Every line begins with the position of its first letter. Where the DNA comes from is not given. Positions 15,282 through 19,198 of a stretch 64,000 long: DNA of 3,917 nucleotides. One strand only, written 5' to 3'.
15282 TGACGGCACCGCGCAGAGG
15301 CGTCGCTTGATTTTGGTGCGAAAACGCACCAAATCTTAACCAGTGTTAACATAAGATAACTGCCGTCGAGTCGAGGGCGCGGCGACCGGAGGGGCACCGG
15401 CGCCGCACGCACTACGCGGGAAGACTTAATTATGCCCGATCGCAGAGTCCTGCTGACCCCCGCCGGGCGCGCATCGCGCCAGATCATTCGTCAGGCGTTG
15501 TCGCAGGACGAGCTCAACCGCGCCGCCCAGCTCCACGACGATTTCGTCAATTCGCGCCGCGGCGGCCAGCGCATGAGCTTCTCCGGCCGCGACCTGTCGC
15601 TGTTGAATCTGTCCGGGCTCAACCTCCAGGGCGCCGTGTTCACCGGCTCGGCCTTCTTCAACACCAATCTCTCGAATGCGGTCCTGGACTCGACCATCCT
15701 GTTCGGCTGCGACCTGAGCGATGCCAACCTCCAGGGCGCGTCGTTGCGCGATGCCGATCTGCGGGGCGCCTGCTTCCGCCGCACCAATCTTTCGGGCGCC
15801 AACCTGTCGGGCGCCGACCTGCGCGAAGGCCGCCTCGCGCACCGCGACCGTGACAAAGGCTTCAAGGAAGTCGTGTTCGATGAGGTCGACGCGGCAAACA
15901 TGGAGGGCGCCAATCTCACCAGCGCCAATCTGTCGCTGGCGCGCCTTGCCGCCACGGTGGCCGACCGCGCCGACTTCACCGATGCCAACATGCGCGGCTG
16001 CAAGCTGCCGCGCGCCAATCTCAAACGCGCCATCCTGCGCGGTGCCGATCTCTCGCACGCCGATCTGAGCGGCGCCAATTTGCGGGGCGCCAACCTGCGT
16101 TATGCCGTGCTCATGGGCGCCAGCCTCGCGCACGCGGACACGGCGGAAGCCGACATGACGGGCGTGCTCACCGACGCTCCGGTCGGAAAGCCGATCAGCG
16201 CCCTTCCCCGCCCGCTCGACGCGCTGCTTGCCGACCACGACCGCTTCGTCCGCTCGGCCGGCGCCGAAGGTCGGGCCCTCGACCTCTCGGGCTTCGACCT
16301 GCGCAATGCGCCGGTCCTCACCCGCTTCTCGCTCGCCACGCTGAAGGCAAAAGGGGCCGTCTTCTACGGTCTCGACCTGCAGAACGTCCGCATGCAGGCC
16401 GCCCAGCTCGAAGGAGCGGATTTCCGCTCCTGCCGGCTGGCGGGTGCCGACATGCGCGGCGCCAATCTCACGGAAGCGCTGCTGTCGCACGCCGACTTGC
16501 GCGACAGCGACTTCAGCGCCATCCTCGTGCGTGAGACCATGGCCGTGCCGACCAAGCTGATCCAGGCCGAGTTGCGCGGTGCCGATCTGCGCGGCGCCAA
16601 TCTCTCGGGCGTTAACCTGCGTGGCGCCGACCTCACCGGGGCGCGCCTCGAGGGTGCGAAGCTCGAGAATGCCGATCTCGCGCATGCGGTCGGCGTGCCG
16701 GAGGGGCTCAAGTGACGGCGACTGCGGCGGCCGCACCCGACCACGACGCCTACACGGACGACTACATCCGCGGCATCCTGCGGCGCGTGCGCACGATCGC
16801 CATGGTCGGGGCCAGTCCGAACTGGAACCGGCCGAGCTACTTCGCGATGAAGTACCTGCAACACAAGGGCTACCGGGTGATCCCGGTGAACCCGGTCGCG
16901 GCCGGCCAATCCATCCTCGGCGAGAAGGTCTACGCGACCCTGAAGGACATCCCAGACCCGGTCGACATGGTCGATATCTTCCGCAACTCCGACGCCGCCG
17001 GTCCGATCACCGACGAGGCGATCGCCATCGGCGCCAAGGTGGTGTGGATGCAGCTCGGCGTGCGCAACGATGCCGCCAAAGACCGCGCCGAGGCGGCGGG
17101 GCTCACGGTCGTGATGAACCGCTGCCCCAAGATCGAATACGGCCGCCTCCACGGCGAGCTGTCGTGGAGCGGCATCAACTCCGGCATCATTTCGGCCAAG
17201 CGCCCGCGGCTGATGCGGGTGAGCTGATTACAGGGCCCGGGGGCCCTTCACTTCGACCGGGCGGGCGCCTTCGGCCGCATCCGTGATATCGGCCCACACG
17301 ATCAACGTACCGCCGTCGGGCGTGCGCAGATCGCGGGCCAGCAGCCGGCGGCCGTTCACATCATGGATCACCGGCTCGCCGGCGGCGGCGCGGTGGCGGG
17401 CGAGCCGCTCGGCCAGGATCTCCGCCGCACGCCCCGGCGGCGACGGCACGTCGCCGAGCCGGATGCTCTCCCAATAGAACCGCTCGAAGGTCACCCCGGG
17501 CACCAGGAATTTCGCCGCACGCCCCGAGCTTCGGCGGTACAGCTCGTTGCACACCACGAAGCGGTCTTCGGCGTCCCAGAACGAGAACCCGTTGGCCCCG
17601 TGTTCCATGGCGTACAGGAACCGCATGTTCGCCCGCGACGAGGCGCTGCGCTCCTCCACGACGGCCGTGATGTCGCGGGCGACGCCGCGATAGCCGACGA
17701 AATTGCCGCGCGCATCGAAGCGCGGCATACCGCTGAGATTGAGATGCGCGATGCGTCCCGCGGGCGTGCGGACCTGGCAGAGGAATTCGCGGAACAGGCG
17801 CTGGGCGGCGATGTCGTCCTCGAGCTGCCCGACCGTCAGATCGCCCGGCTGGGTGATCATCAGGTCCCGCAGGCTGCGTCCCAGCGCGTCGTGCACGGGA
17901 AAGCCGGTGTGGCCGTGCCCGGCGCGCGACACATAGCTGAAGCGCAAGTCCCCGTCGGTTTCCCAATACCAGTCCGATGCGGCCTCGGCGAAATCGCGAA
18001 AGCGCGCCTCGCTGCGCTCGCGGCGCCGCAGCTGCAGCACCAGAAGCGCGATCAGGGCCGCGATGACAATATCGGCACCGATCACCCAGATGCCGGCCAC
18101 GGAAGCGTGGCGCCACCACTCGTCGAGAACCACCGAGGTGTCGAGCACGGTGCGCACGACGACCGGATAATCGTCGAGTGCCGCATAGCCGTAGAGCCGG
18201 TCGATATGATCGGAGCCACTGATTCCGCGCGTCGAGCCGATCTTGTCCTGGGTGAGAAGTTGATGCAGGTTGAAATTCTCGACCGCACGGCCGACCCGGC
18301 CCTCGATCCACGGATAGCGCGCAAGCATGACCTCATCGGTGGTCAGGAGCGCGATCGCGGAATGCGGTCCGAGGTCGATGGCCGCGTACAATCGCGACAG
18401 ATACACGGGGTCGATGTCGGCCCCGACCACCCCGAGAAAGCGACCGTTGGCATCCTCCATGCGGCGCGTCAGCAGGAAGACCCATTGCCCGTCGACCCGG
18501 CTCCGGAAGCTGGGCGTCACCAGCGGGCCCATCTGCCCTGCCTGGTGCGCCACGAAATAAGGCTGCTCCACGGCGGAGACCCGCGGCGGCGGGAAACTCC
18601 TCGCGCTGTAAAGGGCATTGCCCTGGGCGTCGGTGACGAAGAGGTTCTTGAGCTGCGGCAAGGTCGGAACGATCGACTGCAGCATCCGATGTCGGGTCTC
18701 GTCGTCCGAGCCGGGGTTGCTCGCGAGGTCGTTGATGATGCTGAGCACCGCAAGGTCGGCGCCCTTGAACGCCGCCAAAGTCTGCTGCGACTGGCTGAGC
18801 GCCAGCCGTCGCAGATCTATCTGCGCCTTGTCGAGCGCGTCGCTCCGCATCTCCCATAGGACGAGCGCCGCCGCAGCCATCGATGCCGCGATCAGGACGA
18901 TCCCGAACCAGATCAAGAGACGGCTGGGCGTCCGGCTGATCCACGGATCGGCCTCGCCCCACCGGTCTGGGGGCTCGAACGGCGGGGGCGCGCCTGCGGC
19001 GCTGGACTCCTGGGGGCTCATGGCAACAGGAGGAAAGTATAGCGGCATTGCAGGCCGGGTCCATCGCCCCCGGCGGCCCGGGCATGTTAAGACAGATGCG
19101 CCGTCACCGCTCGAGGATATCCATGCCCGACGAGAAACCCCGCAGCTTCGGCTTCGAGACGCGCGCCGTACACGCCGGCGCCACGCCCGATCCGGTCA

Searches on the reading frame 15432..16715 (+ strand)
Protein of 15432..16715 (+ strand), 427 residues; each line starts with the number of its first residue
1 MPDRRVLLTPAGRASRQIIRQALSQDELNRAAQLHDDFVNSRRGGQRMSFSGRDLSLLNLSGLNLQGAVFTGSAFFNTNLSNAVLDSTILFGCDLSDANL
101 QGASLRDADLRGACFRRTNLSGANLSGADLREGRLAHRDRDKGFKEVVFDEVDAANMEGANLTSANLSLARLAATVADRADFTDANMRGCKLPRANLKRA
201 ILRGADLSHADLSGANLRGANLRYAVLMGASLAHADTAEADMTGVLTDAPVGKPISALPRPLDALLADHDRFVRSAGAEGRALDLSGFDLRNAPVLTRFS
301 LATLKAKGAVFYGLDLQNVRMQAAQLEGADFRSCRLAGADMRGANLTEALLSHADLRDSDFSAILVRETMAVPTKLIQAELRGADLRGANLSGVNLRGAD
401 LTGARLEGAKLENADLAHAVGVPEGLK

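Call 5: search_protein_families(library=pfam, proteins=[window:15432-16715:+])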
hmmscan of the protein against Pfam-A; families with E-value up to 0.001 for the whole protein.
window:15432-16715:+ (427 aa): 4 families
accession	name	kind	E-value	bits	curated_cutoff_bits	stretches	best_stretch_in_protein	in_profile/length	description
PF00805.28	Pentapeptide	-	1.4e-65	216.8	20.2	7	180-219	1-40/40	Pentapeptide repeats (8 copies)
PF13599.13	Pentapeptide_4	-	8.2e-31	106.3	38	4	66-137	4-75/78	Pentapeptide repeat region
PF13576.12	Pentapeptide_3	-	3.5e-29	101.2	27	2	378-419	3-47/48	Pentapeptide repeats (9 copies)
PF25296.1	Decapeptide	-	7.3e-06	26.2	45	0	300-363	3-64/74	Decapeptide repeat region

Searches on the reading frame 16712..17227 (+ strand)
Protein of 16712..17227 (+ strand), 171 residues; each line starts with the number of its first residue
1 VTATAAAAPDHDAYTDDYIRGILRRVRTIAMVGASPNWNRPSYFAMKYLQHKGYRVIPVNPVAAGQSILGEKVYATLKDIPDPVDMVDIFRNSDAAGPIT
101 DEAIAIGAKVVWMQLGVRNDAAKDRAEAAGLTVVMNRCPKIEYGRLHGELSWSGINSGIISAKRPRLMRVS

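Call 5: search_protein_families(library=pfam, proteins=[window:16712-17227:+])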
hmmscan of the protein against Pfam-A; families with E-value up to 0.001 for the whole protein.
window:16712-17227:+ (171 aa): 2 families
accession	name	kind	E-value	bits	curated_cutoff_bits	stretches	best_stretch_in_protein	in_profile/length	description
PF13380.12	CoA_binding_2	-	1.7e-43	148.2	22.8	1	27-143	1-115/116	CoA binding domain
PF02629.25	CoA_binding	-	2.9e-05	25.2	22.3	1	29-112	6-92/97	CoA binding domain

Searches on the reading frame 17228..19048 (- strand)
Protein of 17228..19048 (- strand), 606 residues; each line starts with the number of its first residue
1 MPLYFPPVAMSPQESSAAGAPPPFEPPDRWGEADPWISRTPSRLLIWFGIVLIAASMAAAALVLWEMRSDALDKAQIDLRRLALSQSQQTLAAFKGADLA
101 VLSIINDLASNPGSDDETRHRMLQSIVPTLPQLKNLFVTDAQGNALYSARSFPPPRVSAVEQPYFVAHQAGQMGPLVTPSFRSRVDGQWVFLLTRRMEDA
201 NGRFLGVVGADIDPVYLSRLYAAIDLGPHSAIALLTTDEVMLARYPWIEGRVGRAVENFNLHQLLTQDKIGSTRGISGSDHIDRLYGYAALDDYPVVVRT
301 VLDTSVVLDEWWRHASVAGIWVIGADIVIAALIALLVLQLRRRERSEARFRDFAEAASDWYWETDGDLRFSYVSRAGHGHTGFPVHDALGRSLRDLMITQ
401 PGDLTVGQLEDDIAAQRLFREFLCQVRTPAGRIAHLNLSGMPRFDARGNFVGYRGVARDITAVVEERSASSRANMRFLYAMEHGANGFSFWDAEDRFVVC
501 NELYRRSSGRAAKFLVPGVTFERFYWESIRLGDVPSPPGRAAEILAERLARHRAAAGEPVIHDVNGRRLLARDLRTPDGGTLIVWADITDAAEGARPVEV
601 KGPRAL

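Call 4: search_protein_families(library=pfam, proteins=[window:17228-19048:-])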
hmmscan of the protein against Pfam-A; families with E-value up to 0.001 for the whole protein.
window:17228-19048:- (606 aa): 6 families
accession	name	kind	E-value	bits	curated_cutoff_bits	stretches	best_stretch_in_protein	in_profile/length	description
PF02743.24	dCache_1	-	3.1e-13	50.3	45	1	100-282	37-224/240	Cache domain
PF22588.2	dCache_1_like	-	4.2e-11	43.3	27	1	216-299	3-87/89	Histidine kinase sensor domain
PF00989.32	PAS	-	6.7e-11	42.6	22.6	1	349-460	2-113/113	PAS fold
PF12860.13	PAS_7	-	2.2e-10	41.1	27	1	483-593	3-112/115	PAS fold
PF08448.16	PAS_4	-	9.1e-09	36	23.1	1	357-464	4-109/110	PAS fold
PF13426.13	PAS_9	-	2e-05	25.2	27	1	359-462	2-103/103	PAS domain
